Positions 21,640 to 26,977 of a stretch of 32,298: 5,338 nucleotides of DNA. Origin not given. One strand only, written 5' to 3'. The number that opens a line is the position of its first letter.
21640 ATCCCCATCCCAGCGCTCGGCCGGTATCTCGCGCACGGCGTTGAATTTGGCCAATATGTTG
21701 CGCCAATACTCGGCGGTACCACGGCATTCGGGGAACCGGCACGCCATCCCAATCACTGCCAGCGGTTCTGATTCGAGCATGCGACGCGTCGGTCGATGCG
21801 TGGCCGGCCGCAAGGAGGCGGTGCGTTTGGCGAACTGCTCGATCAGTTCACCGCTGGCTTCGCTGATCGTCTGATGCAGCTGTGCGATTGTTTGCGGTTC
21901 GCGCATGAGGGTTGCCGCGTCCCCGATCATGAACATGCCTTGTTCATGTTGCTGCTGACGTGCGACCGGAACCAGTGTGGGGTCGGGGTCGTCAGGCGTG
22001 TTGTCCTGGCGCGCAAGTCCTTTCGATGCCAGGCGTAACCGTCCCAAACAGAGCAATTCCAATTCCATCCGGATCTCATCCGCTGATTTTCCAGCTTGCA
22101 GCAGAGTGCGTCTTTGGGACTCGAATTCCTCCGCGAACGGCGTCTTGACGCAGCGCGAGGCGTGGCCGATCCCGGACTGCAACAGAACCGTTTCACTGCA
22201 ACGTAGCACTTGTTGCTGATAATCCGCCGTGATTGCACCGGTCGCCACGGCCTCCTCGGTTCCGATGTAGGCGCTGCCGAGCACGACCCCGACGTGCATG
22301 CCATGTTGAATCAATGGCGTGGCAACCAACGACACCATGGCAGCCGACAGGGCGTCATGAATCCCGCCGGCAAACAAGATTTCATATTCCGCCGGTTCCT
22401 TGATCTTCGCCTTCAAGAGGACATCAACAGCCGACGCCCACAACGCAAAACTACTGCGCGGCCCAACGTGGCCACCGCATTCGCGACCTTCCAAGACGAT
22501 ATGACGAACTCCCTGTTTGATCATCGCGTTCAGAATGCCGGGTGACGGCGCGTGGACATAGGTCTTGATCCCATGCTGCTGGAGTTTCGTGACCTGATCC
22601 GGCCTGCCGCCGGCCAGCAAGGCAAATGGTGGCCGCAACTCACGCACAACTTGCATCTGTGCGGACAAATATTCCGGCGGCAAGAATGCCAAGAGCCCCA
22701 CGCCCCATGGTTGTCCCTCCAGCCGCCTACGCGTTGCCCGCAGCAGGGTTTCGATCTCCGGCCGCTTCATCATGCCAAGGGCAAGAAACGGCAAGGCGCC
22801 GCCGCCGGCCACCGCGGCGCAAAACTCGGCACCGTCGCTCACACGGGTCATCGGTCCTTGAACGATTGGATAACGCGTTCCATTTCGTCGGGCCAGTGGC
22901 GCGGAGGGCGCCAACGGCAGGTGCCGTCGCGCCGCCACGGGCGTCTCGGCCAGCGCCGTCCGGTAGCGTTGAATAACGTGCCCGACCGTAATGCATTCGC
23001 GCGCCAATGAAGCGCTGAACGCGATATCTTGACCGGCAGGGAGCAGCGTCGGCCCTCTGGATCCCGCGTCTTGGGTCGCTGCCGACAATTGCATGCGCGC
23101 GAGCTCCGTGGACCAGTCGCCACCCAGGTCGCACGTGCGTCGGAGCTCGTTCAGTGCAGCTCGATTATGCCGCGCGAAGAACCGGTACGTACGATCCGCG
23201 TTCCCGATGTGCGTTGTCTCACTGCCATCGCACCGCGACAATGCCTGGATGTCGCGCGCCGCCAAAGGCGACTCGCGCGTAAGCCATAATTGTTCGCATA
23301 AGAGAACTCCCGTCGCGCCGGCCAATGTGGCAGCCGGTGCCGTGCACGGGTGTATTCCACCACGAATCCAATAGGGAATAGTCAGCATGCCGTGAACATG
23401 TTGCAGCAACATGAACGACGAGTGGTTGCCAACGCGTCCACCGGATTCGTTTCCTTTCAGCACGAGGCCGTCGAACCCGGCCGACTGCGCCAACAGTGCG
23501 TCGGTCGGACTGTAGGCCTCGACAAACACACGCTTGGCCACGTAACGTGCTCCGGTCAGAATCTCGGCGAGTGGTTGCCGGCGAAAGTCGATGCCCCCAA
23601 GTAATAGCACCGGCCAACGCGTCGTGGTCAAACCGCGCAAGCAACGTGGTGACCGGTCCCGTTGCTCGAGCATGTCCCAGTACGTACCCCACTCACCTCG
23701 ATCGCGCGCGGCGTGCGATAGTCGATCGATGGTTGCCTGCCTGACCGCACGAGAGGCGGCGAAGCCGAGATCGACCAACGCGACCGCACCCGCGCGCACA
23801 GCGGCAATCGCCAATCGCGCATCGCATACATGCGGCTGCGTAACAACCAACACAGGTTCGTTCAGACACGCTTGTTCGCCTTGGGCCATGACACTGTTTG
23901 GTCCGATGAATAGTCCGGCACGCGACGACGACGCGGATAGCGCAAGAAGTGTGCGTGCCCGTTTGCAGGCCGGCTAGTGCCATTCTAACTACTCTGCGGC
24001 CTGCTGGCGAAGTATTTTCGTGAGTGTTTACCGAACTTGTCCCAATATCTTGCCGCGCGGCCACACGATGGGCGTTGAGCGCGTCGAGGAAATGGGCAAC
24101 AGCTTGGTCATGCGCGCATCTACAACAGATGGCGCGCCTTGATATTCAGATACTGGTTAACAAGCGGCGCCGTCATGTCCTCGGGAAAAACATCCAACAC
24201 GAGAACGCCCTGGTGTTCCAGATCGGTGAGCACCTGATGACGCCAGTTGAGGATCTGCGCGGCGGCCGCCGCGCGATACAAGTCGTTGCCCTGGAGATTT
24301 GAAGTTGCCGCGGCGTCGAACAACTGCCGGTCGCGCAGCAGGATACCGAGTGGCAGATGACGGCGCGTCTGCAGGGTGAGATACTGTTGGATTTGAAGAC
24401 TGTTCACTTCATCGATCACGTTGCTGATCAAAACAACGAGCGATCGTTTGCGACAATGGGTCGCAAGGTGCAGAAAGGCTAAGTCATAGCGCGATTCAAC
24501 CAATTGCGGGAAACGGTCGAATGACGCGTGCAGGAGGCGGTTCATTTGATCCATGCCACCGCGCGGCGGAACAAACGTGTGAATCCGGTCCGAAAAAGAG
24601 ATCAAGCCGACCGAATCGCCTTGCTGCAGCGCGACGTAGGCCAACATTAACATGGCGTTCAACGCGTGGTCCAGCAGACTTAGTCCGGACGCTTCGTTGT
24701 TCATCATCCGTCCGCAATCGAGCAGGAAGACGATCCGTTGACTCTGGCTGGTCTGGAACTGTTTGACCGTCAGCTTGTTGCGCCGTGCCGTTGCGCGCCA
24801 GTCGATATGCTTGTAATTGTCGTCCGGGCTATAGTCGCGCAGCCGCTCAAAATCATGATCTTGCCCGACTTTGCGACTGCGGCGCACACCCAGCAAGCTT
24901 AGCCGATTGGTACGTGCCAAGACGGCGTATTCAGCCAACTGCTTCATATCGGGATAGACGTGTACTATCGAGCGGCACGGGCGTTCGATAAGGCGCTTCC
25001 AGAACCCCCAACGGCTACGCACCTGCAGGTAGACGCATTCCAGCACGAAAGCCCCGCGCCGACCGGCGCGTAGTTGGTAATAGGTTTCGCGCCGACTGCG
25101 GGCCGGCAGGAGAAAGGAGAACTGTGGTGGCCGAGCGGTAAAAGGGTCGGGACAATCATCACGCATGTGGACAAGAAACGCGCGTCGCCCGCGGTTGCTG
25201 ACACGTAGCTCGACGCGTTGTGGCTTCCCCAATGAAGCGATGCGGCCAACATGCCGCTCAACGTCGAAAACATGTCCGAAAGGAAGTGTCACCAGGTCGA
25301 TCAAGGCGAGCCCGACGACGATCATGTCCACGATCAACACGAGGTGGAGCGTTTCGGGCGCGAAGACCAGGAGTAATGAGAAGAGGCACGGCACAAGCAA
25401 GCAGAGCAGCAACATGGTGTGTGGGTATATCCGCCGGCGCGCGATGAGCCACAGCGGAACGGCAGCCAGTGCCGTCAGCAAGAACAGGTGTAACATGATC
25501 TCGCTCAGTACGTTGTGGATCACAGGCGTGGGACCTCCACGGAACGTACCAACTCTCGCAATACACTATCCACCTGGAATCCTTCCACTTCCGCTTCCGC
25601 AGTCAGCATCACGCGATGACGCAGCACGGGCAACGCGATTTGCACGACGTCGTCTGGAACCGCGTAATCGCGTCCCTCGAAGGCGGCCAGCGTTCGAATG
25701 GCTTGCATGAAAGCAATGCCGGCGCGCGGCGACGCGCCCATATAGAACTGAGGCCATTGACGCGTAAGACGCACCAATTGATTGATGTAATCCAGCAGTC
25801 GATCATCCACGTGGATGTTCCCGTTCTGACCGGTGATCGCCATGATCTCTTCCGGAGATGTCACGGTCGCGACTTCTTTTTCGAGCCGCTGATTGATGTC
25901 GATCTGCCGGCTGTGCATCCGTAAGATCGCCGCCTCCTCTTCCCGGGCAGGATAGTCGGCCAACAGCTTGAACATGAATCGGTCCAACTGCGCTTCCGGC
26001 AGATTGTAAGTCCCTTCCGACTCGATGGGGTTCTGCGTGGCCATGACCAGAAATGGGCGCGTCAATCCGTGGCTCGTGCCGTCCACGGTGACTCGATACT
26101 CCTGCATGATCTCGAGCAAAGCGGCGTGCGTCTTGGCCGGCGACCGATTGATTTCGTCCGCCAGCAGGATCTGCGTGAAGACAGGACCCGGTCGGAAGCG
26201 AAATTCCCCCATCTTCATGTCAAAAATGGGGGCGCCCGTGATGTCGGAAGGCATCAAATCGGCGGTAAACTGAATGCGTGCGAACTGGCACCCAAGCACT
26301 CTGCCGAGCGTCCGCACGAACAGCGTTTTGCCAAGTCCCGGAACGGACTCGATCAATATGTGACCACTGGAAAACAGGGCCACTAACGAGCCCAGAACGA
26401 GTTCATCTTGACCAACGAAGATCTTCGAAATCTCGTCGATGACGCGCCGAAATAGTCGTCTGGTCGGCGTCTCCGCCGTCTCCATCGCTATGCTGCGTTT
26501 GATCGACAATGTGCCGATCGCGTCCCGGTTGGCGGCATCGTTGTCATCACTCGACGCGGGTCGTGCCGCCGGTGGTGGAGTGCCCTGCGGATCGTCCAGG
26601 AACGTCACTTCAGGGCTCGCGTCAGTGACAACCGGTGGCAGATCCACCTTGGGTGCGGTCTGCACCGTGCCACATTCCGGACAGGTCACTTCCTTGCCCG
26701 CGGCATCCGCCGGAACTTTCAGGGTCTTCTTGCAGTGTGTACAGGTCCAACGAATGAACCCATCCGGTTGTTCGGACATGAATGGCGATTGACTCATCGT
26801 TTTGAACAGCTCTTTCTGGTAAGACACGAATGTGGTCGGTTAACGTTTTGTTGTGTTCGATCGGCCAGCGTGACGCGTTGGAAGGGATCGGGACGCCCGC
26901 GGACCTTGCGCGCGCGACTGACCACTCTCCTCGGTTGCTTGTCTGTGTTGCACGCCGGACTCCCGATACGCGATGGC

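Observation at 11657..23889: Stand-alone, translationally coupled two-gene iterative PKS mixing PUFA-synthase and enediyne-PKSE logic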

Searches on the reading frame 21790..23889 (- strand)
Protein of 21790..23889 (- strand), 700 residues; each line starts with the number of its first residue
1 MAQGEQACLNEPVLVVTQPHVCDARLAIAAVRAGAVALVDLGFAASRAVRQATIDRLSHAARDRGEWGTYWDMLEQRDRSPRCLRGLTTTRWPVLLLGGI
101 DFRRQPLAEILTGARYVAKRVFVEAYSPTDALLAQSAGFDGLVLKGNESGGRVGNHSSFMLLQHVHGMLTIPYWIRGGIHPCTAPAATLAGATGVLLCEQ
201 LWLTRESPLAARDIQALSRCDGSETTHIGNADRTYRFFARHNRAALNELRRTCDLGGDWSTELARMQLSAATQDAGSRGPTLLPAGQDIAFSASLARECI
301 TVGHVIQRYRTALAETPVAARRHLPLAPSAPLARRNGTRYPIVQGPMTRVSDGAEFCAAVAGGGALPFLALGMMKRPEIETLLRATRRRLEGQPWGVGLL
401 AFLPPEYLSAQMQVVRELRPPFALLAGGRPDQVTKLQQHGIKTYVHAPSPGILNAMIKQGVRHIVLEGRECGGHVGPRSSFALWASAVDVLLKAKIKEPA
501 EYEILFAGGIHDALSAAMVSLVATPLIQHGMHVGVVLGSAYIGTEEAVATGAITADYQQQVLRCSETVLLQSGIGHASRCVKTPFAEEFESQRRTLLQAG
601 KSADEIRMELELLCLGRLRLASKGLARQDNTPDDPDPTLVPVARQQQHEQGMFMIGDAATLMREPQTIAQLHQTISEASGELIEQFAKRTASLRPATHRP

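Call 49: search_solved_structures(query=window:21790-23889:-, max_evalue=1)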
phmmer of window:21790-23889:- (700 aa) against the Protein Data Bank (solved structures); distinct sequences matched with E-value up to 1: 17.
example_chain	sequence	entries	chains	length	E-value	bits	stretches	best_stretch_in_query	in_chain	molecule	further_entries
5gvh_A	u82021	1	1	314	4.8e-14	54.9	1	339-591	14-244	Enoyl-[acyl-carrier-protein] reductase [FMN]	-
3bo9_A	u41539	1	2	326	5.2e-14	54.8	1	339-591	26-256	Putative nitroalkan dioxygenase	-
5gvj_A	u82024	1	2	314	1.8e-13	53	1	339-592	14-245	Enoyl-[acyl-carrier-protein] reductase [FMN]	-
9pl0_A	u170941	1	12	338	3.1e-12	48.9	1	336-588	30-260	Enoyl-[acyl-carrier-protein] reductase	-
7l00_A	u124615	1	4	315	1.7e-11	46.5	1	338-592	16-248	Enoyl-Acyl Carrier Protein Reductase FabK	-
4iql_A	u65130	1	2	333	4e-11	45.2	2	336-519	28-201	Enoyl-(Acyl-carrier-protein) reductase II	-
2z6i_A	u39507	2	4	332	1.1e-10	43.7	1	339-595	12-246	Trans-2-enoyl-ACP reductase II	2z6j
2gjl_A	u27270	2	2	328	2e-07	33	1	336-477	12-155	hypothetical protein PA1024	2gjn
6e2a_A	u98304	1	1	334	2.2e-07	32.9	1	336-477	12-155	Nitronate monooxygenase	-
3bw2_A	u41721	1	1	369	1.2e-06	30.5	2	421-551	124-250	2-nitropropane dioxygenase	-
3bw4_A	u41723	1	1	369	1.2e-06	30.4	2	421-551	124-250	2-nitropropane dioxygenase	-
5lsm_A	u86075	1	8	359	2.3e-06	29.5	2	406-528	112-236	FMN-dependent nitronate monooxygenase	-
3bw3_A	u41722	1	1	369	1.4e-05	26.9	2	421-551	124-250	2-nitropropane dioxygenase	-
4qis_A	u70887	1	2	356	9.8e-05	24.1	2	417-516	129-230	Nitronate monooxygenase family protein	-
4q4k_A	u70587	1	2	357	0.00012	23.8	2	416-517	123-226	Nitronate Monooxygenase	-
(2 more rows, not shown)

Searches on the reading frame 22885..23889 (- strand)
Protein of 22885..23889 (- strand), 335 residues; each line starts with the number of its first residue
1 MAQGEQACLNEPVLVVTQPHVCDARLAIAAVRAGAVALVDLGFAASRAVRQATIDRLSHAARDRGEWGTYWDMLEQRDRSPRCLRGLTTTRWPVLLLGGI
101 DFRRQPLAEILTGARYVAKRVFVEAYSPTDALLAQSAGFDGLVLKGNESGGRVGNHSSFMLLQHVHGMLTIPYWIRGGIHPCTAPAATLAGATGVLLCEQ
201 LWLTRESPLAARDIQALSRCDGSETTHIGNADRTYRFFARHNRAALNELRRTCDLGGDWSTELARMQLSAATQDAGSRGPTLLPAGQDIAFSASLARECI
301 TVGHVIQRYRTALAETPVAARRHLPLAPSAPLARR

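Call 54: search_protein_families(library=pfam, proteins=[window:22885-23889:-], max_evalue=10)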
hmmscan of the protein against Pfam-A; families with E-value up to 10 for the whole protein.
window:22885-23889:- (335 aa): 1 family
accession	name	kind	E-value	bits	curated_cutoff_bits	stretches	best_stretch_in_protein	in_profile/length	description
PF03060.21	NMO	-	3.8e-07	30.3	28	1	126-222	144-246/331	Nitronate monooxygenase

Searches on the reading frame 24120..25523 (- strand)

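Call 7: search_protein_families(library=pfam, proteins=[window:24120-25523:-], max_evalue=0.001)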
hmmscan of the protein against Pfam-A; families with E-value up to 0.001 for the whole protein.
window:24120-25523:- (467 aa): 2 families
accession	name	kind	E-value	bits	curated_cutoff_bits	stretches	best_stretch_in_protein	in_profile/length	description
PF01882.25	DUF58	-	2.8e-26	92.5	23.4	1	228-399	2-171/216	Protein of unknown function DUF58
PF13519.12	VWA_2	-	2.1e-07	32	27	1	264-337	1-72/107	von Willebrand factor type A domain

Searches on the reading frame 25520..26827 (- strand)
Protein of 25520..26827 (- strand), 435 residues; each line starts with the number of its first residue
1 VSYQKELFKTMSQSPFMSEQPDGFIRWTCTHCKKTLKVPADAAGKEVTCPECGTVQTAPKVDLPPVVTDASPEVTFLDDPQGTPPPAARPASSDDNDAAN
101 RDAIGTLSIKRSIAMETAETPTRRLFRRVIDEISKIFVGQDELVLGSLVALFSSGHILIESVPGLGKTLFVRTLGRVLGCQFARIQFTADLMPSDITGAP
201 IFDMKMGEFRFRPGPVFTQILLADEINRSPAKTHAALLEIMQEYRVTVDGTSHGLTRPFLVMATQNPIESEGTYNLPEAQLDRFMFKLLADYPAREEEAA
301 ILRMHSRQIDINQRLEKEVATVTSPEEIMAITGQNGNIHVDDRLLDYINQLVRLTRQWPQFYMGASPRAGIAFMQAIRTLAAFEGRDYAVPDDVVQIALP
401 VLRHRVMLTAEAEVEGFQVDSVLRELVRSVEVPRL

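Call 7: search_protein_families(library=pfam, proteins=[window:25520-26827:-], max_evalue=0.001)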
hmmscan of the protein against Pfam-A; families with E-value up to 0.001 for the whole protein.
window:25520-26827:- (435 aa): 4 families
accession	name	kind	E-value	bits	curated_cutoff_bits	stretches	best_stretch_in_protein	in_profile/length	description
PF07726.17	AAA_3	-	3e-61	205.5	27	1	156-286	1-131/131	ATPase family associated with various cellular activities (AAA)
PF17863.7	AAA_lid_2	-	9.2e-21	73.8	22.7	1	355-425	3-73/74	AAA lid domain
PF07728.20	AAA_5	-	9.1e-11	42.4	22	1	162-284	7-139/139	AAA domain (dynein-related subfamily)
PF20030.5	bpMoxR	-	2.4e-07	30.5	27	1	127-310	4-185/205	MoxR domain in the MoxR-vWA-beta-propeller ternary systems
